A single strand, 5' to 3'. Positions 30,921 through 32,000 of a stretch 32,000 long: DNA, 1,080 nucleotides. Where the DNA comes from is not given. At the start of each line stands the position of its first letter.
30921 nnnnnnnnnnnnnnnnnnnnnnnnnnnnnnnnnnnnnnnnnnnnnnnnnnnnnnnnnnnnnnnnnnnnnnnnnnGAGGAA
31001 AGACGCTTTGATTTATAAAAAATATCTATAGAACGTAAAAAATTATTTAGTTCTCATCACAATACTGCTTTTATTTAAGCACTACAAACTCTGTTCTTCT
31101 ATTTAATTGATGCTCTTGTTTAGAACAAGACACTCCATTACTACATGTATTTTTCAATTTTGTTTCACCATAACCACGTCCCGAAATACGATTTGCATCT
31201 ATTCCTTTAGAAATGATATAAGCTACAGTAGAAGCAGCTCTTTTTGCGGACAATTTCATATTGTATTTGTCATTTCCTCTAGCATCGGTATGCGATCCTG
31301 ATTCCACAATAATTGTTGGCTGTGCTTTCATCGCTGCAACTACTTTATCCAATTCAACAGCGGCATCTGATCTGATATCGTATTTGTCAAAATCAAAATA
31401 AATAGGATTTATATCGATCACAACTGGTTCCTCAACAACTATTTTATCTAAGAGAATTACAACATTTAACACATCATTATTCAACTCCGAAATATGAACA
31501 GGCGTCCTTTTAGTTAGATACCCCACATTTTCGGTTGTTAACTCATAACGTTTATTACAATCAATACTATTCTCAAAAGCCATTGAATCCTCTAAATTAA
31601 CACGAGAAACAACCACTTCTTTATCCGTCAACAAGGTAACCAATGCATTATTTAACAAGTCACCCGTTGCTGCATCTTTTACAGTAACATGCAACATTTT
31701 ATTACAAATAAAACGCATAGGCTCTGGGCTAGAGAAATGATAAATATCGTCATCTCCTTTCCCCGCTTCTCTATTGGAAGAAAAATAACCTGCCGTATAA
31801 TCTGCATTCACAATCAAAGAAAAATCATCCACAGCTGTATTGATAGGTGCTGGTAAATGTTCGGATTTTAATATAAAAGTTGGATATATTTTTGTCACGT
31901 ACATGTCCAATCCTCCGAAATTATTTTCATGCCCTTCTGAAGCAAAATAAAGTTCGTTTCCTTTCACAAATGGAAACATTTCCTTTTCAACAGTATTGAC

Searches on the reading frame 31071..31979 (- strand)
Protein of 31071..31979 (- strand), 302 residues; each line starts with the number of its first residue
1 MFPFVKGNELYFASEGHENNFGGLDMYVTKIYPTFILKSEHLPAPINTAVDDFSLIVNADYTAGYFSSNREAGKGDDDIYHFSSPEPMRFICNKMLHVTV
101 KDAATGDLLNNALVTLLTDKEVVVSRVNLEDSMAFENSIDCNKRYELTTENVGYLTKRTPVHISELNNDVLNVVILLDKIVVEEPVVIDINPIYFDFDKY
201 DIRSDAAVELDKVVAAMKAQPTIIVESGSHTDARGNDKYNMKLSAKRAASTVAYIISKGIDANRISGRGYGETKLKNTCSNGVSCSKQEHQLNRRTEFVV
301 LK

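Call 25: search_protein_families(library=pfam, proteins=[window:31071-31979:-])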
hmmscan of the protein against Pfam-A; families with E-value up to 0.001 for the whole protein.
window:31071-31979:- (302 aa): 1 family
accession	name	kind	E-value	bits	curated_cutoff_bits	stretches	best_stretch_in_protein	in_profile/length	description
PF00691.25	OmpA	-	1.2e-16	61.3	27.2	1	194-284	1-93/98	OmpA family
